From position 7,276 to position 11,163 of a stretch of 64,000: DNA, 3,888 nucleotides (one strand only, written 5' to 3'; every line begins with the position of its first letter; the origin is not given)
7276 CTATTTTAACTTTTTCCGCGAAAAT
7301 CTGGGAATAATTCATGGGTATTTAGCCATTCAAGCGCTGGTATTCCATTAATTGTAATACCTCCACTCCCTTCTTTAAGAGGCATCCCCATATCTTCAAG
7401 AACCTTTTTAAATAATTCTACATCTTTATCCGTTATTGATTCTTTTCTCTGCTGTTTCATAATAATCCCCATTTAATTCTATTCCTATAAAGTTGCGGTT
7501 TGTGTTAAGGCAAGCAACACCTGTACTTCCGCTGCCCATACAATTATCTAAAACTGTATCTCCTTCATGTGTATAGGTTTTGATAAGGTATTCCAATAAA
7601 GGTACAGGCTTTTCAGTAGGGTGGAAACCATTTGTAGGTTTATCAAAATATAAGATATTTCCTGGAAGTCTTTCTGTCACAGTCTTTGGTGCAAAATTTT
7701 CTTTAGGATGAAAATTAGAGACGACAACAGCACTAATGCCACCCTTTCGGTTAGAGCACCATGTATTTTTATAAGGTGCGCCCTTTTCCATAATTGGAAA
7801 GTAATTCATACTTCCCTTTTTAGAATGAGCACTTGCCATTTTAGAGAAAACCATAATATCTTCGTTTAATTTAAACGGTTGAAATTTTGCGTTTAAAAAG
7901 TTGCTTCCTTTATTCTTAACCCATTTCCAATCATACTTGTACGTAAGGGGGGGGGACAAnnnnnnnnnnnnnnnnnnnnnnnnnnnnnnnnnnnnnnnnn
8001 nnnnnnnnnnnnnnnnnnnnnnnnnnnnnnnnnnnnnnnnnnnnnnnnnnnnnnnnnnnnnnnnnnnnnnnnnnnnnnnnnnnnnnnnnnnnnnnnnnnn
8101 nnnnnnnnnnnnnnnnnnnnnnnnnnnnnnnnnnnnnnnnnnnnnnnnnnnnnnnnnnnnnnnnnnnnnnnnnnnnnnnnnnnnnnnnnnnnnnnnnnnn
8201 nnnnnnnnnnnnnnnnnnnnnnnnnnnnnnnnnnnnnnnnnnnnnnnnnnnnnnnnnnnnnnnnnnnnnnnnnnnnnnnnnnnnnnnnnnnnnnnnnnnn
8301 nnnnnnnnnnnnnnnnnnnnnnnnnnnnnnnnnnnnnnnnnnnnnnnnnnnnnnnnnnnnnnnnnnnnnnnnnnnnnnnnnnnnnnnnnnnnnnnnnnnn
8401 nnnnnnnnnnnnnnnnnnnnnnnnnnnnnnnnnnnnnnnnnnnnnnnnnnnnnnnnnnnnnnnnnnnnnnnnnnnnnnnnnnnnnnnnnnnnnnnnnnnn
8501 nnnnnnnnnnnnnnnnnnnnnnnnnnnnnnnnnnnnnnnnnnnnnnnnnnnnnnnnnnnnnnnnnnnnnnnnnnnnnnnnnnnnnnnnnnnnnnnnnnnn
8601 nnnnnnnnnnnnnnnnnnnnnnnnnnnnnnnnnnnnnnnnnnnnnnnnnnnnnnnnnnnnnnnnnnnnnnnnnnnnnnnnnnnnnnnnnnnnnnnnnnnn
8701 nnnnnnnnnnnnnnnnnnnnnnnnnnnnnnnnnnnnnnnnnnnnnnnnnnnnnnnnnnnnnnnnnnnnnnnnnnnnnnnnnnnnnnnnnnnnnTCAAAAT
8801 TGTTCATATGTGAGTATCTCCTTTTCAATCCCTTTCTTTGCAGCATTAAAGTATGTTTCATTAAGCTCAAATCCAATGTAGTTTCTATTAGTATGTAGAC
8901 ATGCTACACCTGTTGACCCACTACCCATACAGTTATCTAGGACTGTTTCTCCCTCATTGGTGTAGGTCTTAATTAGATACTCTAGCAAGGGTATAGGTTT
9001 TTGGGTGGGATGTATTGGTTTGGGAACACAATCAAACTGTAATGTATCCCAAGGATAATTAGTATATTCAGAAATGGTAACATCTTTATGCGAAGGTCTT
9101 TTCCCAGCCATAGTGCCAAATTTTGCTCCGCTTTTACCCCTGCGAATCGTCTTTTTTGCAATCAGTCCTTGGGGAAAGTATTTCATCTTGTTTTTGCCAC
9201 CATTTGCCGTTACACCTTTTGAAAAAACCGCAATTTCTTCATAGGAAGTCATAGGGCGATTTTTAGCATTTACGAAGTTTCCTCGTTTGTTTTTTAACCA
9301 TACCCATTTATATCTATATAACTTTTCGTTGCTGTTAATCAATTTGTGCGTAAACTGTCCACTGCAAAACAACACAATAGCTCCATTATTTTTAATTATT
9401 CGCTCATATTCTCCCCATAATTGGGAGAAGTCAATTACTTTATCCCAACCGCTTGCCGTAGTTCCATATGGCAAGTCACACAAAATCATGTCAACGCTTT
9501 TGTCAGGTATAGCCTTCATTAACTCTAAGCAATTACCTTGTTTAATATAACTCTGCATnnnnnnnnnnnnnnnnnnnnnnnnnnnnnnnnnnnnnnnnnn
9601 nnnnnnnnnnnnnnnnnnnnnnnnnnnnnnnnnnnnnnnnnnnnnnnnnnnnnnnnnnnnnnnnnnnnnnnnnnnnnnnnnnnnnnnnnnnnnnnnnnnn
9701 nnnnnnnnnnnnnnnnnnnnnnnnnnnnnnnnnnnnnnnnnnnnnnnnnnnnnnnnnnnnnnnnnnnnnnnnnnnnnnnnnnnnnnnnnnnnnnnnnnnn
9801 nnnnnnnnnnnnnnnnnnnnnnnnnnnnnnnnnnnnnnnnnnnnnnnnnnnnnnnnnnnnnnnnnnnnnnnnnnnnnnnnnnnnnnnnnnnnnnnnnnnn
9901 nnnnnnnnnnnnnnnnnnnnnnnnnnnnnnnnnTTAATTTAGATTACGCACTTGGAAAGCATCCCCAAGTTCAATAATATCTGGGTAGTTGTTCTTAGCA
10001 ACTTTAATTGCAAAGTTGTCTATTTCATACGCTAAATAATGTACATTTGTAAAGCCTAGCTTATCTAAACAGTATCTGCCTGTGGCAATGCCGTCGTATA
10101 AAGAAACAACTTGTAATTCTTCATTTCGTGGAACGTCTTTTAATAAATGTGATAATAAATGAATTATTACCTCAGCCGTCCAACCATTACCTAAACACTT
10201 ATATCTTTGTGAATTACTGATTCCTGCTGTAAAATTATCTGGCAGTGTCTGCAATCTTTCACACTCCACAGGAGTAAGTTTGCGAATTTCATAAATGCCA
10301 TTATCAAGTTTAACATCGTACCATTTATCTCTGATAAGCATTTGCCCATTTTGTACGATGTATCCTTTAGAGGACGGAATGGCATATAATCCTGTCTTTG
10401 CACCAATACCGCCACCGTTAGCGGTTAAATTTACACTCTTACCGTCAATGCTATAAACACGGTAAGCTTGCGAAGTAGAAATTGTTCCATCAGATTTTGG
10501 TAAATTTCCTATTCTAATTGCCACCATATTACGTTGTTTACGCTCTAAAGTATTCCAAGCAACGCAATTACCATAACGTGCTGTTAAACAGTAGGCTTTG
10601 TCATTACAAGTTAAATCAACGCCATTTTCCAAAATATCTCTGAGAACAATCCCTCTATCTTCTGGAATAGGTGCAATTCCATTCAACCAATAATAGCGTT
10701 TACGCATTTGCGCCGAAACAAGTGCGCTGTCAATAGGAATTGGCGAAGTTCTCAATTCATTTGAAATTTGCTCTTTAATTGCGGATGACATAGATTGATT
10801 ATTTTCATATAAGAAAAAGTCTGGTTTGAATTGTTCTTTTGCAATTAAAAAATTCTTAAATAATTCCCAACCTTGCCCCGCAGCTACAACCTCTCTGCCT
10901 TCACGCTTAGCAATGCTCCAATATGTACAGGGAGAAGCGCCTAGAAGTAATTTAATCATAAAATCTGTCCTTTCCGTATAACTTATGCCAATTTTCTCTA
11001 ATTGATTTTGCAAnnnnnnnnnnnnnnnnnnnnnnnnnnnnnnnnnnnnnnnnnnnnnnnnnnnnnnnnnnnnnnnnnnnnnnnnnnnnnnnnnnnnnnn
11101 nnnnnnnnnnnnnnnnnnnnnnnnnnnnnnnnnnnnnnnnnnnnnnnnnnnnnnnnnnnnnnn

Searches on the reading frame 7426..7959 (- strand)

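Call 21: search_protein_families(library=phrogs, proteins=[window:7426-7959:-], max_evalue=0.001)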
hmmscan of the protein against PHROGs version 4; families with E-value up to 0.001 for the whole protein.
window:7426-7959:- (177 aa): 10 families
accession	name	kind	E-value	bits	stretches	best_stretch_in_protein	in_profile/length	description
phrog_67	-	other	3.2e-46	159.7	1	6-176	211-345/743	DNA methyltransferase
phrog_18293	-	other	7.6e-38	130.1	1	95-176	27-109/119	methyltransferase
phrog_3008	-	other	1.5e-27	97.5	1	96-175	139-212/244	DNA methyltransferase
phrog_498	-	other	1.1e-20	74.7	1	58-175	324-421/633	DNA methyltransferase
phrog_23148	-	unknown function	1.7e-15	58.5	1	107-174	79-146/165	-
phrog_6952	-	other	1.7e-15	58.4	1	111-176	112-177/181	DNA methyltransferase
phrog_8769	-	other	8.1e-15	55.4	1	130-175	9-54/71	methyltransferase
phrog_23085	-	unknown function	6.9e-12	46.2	1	111-173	42-104/138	-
phrog_12862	-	unknown function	3.2e-10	41.1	1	6-55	80-121/149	-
phrog_16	-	DNA, RNA and nucleotide metabolism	5e-07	29.3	1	122-172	857-907/986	DNA helicase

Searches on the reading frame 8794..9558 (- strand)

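Call 14: search_protein_families(library=phrogs, proteins=[window:8794-9558:-], max_evalue=0.00001)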
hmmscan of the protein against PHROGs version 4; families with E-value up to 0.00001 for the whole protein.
window:8794-9558:- (254 aa): 12 families
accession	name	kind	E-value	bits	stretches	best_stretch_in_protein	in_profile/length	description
phrog_67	-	other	8.8e-73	247.6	1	5-250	126-349/743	DNA methyltransferase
phrog_12862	-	unknown function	5.7e-53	179.8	1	3-140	3-134/149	-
phrog_18293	-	other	4.4e-39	134.1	1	142-247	5-110/119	methyltransferase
phrog_3008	-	other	9.1e-28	98.2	1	129-248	96-215/244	DNA methyltransferase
phrog_498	-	other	1.8e-21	77.3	1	16-244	217-420/633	DNA methyltransferase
phrog_6025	-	other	1.1e-15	58.7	1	5-91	14-112/192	DNA methyltransferase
phrog_8769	-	other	1e-14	55.1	1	200-249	9-58/71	methyltransferase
phrog_23148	-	unknown function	1.4e-13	52.2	1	183-241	85-143/165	-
phrog_6952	-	other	1e-12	49.3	1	182-247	113-178/181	DNA methyltransferase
phrog_23085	-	unknown function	1.7e-11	44.9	1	158-242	24-103/138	-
phrog_18146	-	other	1.2e-07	32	0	192-234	58-101/452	DNA methyltransferase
phrog_16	-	DNA, RNA and nucleotide metabolism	1.7e-07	30.9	1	193-242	858-907/986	DNA helicase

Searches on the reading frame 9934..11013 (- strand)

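Call 14: search_protein_families(library=phrogs, proteins=[window:9934-11013:-], max_evalue=0.00001)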
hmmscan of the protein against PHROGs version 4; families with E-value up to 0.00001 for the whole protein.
window:9934-11013:- (359 aa): 7 families
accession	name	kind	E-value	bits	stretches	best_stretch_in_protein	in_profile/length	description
phrog_17284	-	unknown function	1.4e-67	228.6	1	94-324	3-244/245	-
phrog_116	-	other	6.7e-32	111.7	2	20-299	271-498/779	DNA methyltransferase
phrog_16528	-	other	4.9e-16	60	1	181-291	138-218/236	DNA methyltransferase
phrog_16427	-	other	1.9e-13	51.7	1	241-344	115-220/235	DNA methyltransferase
phrog_26324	-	other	2.3e-09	38.6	1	215-286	119-199/210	DNA methyltransferase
phrog_363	-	other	5.4e-09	36.6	0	298-356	52-108/327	DNA methyltransferase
phrog_8411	-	unknown function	5.8e-08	33.7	0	240-272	165-201/206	-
